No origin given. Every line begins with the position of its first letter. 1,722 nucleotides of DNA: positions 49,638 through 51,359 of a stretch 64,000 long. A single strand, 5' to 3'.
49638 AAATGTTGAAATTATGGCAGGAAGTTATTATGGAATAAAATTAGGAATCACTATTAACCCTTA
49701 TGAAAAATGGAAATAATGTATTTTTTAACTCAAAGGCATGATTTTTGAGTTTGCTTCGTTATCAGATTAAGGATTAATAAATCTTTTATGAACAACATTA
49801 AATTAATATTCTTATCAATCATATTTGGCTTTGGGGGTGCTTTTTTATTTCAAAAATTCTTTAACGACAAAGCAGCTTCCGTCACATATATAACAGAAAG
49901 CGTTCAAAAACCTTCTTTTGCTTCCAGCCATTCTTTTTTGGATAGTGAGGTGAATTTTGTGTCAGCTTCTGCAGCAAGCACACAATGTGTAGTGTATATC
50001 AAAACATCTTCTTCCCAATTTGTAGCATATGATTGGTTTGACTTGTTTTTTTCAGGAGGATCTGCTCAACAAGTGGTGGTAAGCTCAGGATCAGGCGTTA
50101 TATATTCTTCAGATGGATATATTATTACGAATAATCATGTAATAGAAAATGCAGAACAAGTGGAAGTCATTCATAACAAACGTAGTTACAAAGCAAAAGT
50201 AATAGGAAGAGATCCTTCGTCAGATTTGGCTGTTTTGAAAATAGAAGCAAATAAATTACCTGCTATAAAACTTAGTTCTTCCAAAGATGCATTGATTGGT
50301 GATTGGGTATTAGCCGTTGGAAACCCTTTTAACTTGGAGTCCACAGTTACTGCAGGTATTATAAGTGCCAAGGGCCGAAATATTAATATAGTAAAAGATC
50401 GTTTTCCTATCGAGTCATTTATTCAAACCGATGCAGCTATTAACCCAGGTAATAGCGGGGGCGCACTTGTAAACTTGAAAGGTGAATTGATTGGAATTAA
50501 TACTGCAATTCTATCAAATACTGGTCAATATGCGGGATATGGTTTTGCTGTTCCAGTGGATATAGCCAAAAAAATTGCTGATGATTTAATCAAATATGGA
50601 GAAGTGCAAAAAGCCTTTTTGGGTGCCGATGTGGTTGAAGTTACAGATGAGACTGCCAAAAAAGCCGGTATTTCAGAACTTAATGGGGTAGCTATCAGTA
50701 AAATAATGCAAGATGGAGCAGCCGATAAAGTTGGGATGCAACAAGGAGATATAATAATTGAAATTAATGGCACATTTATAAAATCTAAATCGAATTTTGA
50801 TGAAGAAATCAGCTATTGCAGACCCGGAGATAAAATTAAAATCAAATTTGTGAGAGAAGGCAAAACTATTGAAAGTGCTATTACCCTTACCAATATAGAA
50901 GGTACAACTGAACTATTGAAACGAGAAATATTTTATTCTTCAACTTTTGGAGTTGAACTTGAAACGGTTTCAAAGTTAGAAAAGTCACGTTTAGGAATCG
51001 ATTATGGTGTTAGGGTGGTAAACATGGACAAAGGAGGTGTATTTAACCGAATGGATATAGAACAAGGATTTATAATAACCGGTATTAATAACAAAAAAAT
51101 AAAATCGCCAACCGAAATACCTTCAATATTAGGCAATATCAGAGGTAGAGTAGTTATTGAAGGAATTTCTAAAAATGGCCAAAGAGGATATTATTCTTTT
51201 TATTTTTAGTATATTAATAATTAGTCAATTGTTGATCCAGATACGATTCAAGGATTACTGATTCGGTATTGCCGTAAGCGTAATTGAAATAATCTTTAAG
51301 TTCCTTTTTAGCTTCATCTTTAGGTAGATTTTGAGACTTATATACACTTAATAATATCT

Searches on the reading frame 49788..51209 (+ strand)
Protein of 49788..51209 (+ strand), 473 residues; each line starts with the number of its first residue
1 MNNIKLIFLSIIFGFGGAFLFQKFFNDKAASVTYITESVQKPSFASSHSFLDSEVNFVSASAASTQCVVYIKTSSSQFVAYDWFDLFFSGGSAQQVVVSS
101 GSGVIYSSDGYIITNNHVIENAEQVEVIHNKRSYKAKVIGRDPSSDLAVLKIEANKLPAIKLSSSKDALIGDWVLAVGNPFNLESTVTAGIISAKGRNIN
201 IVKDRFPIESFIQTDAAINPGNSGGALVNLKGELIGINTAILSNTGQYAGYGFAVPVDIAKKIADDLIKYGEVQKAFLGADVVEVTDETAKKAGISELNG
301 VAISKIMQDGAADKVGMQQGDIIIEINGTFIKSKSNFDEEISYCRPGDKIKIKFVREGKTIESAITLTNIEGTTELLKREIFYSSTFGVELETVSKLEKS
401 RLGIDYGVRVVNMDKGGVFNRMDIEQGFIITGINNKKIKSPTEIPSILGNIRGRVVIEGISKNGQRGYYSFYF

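Call 35: search_protein_families(library=pfam, proteins=[window:49788-51209:+])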
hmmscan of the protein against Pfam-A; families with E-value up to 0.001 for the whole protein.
window:49788-51209:+ (473 aa): 5 families
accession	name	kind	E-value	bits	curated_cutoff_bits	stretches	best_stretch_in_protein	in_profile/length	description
PF13365.12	Trypsin_2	-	3.1e-35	122.5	27.6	1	101-237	1-144/144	Trypsin-like peptidase domain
PF00089.32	Trypsin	-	4e-20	73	20.6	1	95-262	15-218/220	Trypsin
PF13180.12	PDZ_2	-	9.2e-18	64.7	27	1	277-367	2-80/80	PDZ domain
PF00595.29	PDZ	-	2.7e-11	44.1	23.2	1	274-333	8-59/81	PDZ domain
PF17820.7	PDZ_6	-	2.9e-09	37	27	1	303-354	2-52/54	PDZ domain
